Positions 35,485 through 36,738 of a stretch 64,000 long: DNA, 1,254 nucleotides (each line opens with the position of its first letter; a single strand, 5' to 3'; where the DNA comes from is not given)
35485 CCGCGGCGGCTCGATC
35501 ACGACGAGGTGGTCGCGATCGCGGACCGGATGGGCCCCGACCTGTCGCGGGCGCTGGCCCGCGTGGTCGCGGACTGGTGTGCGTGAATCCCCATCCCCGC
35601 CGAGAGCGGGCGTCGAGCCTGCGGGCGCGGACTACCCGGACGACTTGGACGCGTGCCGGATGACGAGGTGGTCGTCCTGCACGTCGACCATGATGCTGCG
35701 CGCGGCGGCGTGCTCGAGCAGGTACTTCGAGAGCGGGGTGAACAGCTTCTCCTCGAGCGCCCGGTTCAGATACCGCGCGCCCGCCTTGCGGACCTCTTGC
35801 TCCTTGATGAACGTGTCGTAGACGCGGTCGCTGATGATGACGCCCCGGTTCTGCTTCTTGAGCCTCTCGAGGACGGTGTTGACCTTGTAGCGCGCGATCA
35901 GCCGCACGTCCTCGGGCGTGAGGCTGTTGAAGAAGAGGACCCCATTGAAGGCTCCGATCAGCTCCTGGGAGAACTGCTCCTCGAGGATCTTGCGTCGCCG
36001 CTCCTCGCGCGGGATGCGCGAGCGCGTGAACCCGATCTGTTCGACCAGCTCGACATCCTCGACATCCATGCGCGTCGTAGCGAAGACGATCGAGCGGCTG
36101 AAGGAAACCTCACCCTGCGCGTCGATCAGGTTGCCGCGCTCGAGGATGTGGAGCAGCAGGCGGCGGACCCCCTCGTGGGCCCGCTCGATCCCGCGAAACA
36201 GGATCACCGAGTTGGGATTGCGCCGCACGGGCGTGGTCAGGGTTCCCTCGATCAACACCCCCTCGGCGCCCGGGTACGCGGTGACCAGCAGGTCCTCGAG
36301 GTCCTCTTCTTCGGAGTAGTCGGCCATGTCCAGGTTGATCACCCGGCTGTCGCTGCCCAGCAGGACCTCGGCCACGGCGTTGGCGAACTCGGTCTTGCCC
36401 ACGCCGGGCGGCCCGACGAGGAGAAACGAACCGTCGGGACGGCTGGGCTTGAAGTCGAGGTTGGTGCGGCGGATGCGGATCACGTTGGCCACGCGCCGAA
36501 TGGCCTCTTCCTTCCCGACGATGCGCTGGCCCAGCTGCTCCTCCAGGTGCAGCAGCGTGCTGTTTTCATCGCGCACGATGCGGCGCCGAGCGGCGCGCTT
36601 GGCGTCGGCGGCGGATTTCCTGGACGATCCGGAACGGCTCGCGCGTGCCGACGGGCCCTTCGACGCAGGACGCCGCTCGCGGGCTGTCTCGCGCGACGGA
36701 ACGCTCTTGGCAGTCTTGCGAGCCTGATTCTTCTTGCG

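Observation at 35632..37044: ClpB-D2-like AAA+ protein with degenerate Walker B and a histone-H1-like Lys/Ala repeat tail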

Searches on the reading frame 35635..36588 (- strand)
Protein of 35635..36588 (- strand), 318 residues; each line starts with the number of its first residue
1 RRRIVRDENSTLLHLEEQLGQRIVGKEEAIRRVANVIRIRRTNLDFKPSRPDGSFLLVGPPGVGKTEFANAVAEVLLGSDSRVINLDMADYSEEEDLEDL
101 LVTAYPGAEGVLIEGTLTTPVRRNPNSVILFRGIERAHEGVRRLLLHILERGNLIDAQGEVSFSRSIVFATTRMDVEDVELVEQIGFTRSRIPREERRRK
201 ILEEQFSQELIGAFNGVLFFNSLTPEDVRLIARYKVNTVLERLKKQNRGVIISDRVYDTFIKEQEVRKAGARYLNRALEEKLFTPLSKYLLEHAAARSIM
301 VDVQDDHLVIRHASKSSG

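Call 7: find_homologous_proteins(query=window:35635-36588:-, max_evalue=1e-20)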
Query seq(318 aa) (318 aa): 100 proteins with E <= 1e-20 among 4951 candidates.
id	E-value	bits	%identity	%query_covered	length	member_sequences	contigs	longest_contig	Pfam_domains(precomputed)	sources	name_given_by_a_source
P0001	7.9e-198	674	100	100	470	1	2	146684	PF07724.21,PF00004.36,PF07728.21,PF10431.16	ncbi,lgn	-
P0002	1.3e-170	585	86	99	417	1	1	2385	PF07724.21,PF00004.36,PF07728.21,PF10431.16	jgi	jgi:ATP-dependent Clp protease ATP-binding subunit ClpB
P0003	3.3e-168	577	86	99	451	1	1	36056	PF07724.21,PF00004.36,PF07728.21,PF10431.16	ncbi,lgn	-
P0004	4.2e-166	570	83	99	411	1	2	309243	PF07724.21,PF00004.36,PF07728.21,PF10431.16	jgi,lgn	-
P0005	2.5e-164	564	83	99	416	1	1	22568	PF07724.21,PF00004.36,PF07728.21,PF10431.16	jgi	jgi:ATP-dependent Clp protease ATP-binding subunit ClpA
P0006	2.6e-157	541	79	100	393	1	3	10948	PF07724.21,PF03029.24,PF07728.21,PF10431.16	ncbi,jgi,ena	-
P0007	2.8e-153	528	78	98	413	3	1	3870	PF07724.21,PF00004.36,PF07728.21,PF10431.16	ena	-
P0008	4.9e-152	524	79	98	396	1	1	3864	PF07724.21,PF00004.36,PF03029.24,PF07728.21,PF10431.16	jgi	jgi:ATP-dependent Clp protease ATP-binding subunit ClpA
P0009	2.6e-151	521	77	99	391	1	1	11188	PF07724.21,PF07728.21,PF10431.16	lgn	-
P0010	1.1e-149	516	77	99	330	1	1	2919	PF07724.21,PF00004.36,PF07728.21,PF10431.16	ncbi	-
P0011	1.7e-149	515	77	99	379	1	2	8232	PF07724.21,PF00004.36,PF07728.21,PF10431.16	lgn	-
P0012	2.9e-148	511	75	99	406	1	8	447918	PF07724.21,PF00004.36,PF07728.21,PF10431.16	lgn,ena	-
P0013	1.2e-147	509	75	98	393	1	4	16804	PF07724.21,PF07728.21,PF10431.16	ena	-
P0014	5.1e-147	507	75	98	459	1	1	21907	PF07724.21,PF07728.21,PF10431.16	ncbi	-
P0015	3.7e-145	501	72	98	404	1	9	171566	PF07724.21,PF00004.36,PF07728.21,PF10431.16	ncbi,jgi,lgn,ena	-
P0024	1.9e-129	449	69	98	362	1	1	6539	PF07724.21,PF07728.21,PF10431.16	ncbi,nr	ncbi:MAG: AAA domain-containing protein [Candidatus Eisenbacteria bacterium]|nr:AAA domain-containin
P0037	1.5e-121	424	65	97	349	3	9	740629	PF07724.21,PF07728.21,PF10431.16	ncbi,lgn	-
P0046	1.9e-98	348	56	95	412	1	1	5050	PF07724.21,PF07728.21,PF10431.16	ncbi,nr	ncbi:MAG: AAA domain-containing protein [Candidatus Eisenbacteria bacterium]|nr:AAA domain-containin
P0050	6.7e-86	307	50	94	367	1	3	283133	PF07724.21,PF07728.21,PF10431.16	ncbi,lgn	-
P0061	1.5e-80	289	48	97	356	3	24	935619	PF07724.21,PF07728.21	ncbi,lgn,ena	-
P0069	2.0e-77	279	48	86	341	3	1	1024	PF07724.21,PF07728.21,PF10431.16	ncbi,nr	ncbi:MAG: AAA family ATPase, partial [Candidatus Eisenbacteria bacterium]|nr:AAA family ATPase [Cand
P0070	2.1e-77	279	45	97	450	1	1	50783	PF07724.21,PF07728.21,PF10431.16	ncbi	ncbi:MAG: AAA family ATPase [Candidatus Eisenbacteria bacterium]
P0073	8.7e-75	270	45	97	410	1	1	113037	PF07724.21,PF07728.21,PF10431.16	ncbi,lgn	-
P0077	6.4e-51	192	60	48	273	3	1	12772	PF07724.21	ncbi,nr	ncbi:MAG: AAA family ATPase, partial [Candidatus Eisenbacteria bacterium]|nr:AAA family ATPase [Cand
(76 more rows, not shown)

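Call 10: find_encoding_contigs(protein=P0001, flank=10000, max_places=3)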
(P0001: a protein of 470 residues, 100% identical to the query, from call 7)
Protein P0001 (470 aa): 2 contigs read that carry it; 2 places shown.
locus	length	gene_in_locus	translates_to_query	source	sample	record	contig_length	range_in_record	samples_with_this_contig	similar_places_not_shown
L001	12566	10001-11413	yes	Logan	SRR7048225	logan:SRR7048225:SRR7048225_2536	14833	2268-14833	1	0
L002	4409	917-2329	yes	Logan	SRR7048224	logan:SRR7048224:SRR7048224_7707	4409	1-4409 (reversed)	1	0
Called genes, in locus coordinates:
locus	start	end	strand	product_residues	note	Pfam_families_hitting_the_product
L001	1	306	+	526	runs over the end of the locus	PF00041:fn3 (faint), PF03781:FGE-sulfatase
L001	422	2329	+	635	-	PF02824:TGS, PF07973:tRNA_SAD, PF00587:tRNA-synt_2b, PF03129:HGTP_anticodon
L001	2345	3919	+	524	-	PF03023:MurJ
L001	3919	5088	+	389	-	PF13439:Glyco_transf_4, PF13579:Glyco_trans_4_4, PF20706:GT4-conflict, PF00534:Glycos_transf_1, PF13692:Glyco_trans_1_4, PF13524:Glyco_trans_1_2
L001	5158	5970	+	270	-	PF08241:Methyltransf_11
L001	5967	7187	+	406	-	PF00534:Glycos_transf_1 (weak), PF13692:Glyco_trans_1_4, PF13524:Glyco_trans_1_2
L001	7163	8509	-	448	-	PF20094:GWxTD_dom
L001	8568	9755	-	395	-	PF00365:PFK, PF01513:NAD_kinase (faint)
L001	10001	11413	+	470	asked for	PF07724:AAA_2, PF07728:AAA_5, PF00004:AAA (weak), PF10431:ClpB_D2-small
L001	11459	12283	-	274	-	PF01048:PNP_UDP_1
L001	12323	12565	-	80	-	?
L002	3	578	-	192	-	?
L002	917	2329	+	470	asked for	PF07724:AAA_2, PF07728:AAA_5, PF00004:AAA (weak), PF10431:ClpB_D2-small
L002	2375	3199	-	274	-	PF01048:PNP_UDP_1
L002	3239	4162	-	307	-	PF02653:BPD_transp_2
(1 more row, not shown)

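Call 12: find_encoding_contigs(protein=P0037, flank=8000, max_places=1)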
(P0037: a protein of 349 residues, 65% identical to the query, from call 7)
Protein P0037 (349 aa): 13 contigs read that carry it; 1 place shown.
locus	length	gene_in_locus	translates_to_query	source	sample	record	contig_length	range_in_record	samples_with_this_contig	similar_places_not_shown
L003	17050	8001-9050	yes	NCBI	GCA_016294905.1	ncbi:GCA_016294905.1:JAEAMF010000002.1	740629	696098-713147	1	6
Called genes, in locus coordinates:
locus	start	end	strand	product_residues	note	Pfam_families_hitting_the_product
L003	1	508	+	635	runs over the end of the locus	PF07973:tRNA_SAD, PF00587:tRNA-synt_2b, PF03129:HGTP_anticodon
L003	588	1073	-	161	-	-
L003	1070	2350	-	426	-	PF13439:Glyco_transf_4, PF13579:Glyco_trans_4_4, PF20706:GT4-conflict (weak), PF00534:Glycos_transf_1, PF13692:Glyco_trans_1_4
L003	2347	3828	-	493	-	PF03023:MurJ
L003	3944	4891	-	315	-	PF13439:Glyco_transf_4, PF20706:GT4-conflict, PF00534:Glycos_transf_1, PF13692:Glyco_trans_1_4, PF13524:Glyco_trans_1_2 (faint)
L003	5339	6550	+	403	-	PF00534:Glycos_transf_1, PF13692:Glyco_trans_1_4, PF13524:Glyco_trans_1_2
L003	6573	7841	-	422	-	PF20094:GWxTD_dom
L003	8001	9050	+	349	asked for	PF07724:AAA_2, PF07728:AAA_5, PF10431:ClpB_D2-small (weak)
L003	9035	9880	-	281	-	PF01048:PNP_UDP_1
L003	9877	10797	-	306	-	PF02653:BPD_transp_2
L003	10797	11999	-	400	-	PF02653:BPD_transp_2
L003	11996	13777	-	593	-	PF00005:ABC_tran, PF13304:AAA_21 (faint), PF00005:ABC_tran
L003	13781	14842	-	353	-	PF02608:Bmp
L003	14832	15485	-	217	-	PF00265:TK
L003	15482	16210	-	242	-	PF00485:PRK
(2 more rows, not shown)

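Call 13: find_encoding_contigs(protein=P0061, flank=8000, max_places=1)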
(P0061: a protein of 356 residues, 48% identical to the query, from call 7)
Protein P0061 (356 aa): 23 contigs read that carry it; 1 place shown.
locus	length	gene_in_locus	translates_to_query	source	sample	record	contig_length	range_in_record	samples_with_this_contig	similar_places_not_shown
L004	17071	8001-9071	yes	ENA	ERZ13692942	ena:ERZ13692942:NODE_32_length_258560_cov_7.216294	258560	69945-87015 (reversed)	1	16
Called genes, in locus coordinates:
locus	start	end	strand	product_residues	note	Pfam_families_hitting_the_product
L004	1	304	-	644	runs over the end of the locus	PF03717:PBP_dimer, PF00905:Transpeptidase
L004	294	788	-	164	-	-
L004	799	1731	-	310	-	PF04085:MreC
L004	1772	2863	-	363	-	PF00022:Actin (weak), PF06723:MreB_Mbl, PF00012:HSP70, PF14450:FtsA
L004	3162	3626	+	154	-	-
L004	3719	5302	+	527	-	PF03781:FGE-sulfatase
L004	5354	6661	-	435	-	PF20094:GWxTD_dom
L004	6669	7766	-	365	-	PF00365:PFK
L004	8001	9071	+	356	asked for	PF07724:AAA_2, PF07728:AAA_5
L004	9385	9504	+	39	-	-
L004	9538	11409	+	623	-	PF13860:FlgD_ig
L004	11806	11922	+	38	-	-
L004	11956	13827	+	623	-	PF13860:FlgD_ig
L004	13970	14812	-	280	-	PF01048:PNP_UDP_1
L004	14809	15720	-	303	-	PF02653:BPD_transp_2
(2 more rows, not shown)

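Call 14: find_encoding_contigs(protein=P0050, flank=8000, max_places=1)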
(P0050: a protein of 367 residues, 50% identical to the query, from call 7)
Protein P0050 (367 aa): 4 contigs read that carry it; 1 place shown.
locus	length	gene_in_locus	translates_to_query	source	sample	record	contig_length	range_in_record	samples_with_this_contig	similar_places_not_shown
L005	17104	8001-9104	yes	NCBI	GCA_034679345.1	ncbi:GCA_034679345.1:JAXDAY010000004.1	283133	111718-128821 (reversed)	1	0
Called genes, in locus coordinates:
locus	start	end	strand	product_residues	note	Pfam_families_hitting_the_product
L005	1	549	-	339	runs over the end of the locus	PF12797:Fer4_2 (faint), PF00037:Fer4 (faint), PF13237:Fer4_10 (faint), PF12838:Fer4_7 (faint), PF13484:Fer4_16 (faint), PF13183:Fer4_8 (weak), PF13187:Fer4_9 (weak), PF17179:Fer4_22, +3 more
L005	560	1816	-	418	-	PF02662:FlpD, PF13183:Fer4_8 (weak)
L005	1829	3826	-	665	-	PF00890:FAD_binding_2 (weak), PF01134:GIDA (faint), PF01266:DAO (weak), PF07992:Pyr_redox_2 (weak), PF12831:FAD_oxidored, PF13450:NAD_binding_8 (weak), PF12837:Fer4_6 (faint), PF12838:Fer4_7 (weak), +6 more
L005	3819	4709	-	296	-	PF02754:CCG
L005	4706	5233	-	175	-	PF13237:Fer4_10 (faint), PF13183:Fer4_8, PF13187:Fer4_9, PF13534:Fer4_17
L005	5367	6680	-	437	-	PF20094:GWxTD_dom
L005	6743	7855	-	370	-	PF00365:PFK, PF01513:NAD_kinase (weak)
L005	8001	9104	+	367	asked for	PF07724:AAA_2, PF07728:AAA_5 (faint), PF10431:ClpB_D2-small (weak)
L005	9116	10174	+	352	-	PF01408:GFO_IDH_MocA, PF02894:GFO_IDH_MocA_C, PF22725:GFO_IDH_MocA_C3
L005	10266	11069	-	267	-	PF01048:PNP_UDP_1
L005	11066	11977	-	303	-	PF02653:BPD_transp_2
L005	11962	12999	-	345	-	PF02653:BPD_transp_2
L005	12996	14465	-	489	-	PF00005:ABC_tran, PF13304:AAA_21 (faint), PF00005:ABC_tran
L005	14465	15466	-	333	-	PF02608:Bmp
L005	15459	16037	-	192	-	PF00265:TK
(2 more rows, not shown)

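Call 15: find_encoding_contigs(protein=P0073, flank=8000, max_places=1)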
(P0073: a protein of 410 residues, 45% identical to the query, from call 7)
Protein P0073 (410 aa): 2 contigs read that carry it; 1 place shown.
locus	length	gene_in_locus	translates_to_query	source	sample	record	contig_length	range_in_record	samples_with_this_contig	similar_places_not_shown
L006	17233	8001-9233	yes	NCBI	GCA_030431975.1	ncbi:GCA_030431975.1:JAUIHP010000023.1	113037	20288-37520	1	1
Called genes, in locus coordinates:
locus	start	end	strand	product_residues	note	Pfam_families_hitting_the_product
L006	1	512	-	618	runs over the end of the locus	PF03717:PBP_dimer, PF00905:Transpeptidase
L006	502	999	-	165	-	PF04093:MreD (weak)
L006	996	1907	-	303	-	PF04085:MreC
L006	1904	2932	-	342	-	PF00022:Actin, PF06723:MreB_Mbl, PF00012:HSP70, PF14450:FtsA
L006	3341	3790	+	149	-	-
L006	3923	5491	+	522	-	PF00041:fn3 (faint), PF03781:FGE-sulfatase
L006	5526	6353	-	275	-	PF03807:F420_oxidored, PF14748:P5CR_dimer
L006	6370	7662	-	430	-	PF20094:GWxTD_dom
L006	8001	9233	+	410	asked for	PF07724:AAA_2, PF07728:AAA_5 (weak), PF10431:ClpB_D2-small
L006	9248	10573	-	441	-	PF13860:FlgD_ig (weak)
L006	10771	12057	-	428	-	PF13229:Beta_helix (weak)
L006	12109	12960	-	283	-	PF01048:PNP_UDP_1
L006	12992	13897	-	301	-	PF02653:BPD_transp_2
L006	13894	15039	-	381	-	PF02653:BPD_transp_2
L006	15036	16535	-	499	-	PF00005:ABC_tran, PF13304:AAA_21 (faint), PF00005:ABC_tran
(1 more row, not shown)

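Call 26: search_protein_representatives(alignment_id=A2)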
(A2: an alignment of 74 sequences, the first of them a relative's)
Query: 74 sequences, 375 profile positions. Proteins with E-value up to 0.001 (for the whole library): 31237; up to 1e-10: 20760; up to 1e-30: 9246. The best 150 are listed.
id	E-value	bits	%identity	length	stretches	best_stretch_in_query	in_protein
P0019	1.0e-163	561.2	-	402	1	6-372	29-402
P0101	7.1e-146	502.5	-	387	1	3-372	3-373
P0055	1.5e-143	494.8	-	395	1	33-372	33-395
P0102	1.6e-130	452.0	-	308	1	66-372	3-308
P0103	1.5e-125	435.6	-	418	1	13-373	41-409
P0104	2.1e-104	366.0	-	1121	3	57-360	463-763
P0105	2.5e-94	332.8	-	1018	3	65-372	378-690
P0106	4.5e-94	332.0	-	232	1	143-372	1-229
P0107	5.7e-90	318.5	-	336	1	11-266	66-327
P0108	1.5e-85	304.0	-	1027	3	68-371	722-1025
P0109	1.1e-81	291.2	-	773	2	69-373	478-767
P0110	2.5e-81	290.1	-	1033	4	62-372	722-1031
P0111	5.4e-79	282.4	-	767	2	54-371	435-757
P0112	3.6e-78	279.7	-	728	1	54-372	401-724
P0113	8.8e-78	278.4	-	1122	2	51-370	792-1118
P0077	8.7e-74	265.2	-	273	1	10-221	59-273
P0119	8.4e-73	262.0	-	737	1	48-371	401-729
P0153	2.2e-62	227.7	-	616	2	59-372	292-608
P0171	2.3e-61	224.3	-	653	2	53-371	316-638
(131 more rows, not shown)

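Call 28: predict_structure(alignment_id=A2)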
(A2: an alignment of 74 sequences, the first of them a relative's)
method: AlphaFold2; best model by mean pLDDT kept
length: 470 residues; sequences in the alignment: 74
mean_pLDDT: 78.1   pTM: 0.67
mean pLDDT of the five models: 78.1, 77.1, 76.4, 74.2, 73.9
residues with pLDDT >= 90: 243; 70-90: 50; 50-70: 121; < 50: 56
segments of 3 or more residues with pLDDT < 50: 39-41, 45-48, 69-73, 78-80, 98-102, 104-110, 117-119
pLDDT, mean of each block of 10 residues (from residue 1): 53 51 56 56 48 54 52 49 53 53 48 50 49 52 56 58 94 93 97 90 97 92 95 95 97 94 95 97 98 98 97 97 84 57 78 94 97 90 90 90 93 89 86 95 93 95 76
secondary structure, 60 per line:
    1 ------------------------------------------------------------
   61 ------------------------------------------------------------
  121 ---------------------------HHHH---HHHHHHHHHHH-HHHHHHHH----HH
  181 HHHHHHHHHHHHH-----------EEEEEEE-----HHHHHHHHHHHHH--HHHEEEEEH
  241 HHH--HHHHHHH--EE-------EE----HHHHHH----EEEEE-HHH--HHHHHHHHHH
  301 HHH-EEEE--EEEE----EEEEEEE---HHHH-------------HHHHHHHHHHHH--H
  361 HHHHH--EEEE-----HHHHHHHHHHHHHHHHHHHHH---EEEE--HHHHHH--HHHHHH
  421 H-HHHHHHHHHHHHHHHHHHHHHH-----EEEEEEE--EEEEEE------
elements in order: H148-151 H155-165 H167-174 H179-193 E205-211 H217-229 E235-239 H240-243 H246-252 H270-275 E280-284 H291-303 E305-308 E311-314 E319-325 H329-332 H346-357 H360-365 E368-371 H377-397 E401-404 H407-412 H415-421 H423-444 E450-456 E459-464

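Call 30: find_related_loci(query=A2, collection=genome_contigs, flank=6000)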
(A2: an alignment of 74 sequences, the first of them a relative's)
Query A2 (470 aa) in genome_contigs; peptide patterns used: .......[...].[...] (x = any residue, [..] = any of these).
600 stretches matched a pattern (row limit reached: there are more); 457 encode a relative of the query (tblastn E <= 1e-3); the best 80 are kept; 80 distinct loci.
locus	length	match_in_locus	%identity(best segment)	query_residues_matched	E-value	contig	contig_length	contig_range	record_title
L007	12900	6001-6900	35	154-444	2e-45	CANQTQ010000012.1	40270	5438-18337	MAG: uncultured Clostridia bacterium isolate Lapin-008__bin45 genome assembly, contig: Lapin-008__NODE_1189_length_40270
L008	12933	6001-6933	33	155-458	8e-46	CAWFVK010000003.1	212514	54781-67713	MAG: uncultured Actinomycetota bacterium isolate MFD09671.bin.2.81 genome assembly, contig: contig_24877, whole genome s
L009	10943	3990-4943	35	155-460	2e-46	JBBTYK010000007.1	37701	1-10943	MAG: Patescibacteria group bacterium isolate H43-bin002 H43_bin002_000000000007, whole genome shotgun sequence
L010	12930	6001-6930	35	155-460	9e-46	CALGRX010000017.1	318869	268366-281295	MAG TPA_asm: uncultured Clostridia bacterium isolate SRR6425761_bin.135_CONCOCT_v1.1_MAG genome assembly, contig: ERZ176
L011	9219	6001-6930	35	155-458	1e-45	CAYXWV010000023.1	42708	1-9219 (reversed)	MAG TPA_asm: uncultured Anaerolinea sp. isolate SRP192927_co3_446 genome assembly, contig: NODE_1556_length_42708_cov_38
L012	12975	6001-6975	34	155-468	1e-45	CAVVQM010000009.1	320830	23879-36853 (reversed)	MAG: uncultured Actinomycetota bacterium isolate MFD02581.bin.3.435 genome assembly, contig: contig_26825, whole genome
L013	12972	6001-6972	34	155-462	3e-45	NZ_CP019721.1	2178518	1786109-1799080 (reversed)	Veillonella parvula strain UTDB1-3 chromosome, complete genome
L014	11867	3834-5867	33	155-463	2e-45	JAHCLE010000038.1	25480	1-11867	MAG: Burkholderiales bacterium isolate TGS_PRO46 PRO46_38, whole genome shotgun sequence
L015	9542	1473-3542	36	155-466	4e-45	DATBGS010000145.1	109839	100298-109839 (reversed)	MAG TPA_asm: Ktedonobacterales bacterium isolate SMAG_U3844 k141_5091392, whole genome shotgun sequence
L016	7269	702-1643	32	155-462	2e-44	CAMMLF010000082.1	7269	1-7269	MAG: uncultured Clostridium sp. isolate ERR7167042_bin.4_MetaWRAP_v1.1_MAG genome assembly, contig: NODE_2539_length_726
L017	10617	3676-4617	35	159-463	2e-44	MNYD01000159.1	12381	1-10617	MAG: Dehalococcoidia bacterium CG2_30_46_19 cg2_3.0_scaffold_4875_c, whole genome shotgun sequence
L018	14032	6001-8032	32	155-462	3e-44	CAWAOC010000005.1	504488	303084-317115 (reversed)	MAG: uncultured Gammaproteobacteria bacterium isolate MFD02979.bin.2.113 genome assembly, contig: contig_22041, whole ge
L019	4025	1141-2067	35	155-458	6e-44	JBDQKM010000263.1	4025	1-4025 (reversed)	MAG: Acidimicrobiales bacterium isolate SFB_27D_19FebDec_coas_23 k141_3806017_length_4025_cov_1002.0000, whole genome sh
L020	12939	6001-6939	35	155-460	3e-44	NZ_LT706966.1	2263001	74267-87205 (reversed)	Actinotignum timonense strain Marseille-P2803T, whole genome shotgun sequence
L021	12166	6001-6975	32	155-469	1e-43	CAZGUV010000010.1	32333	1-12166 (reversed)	MAG TPA_asm: uncultured Candidatus Saccharibacteria bacterium isolate SRP257259_co1_62 genome assembly, contig: NODE_145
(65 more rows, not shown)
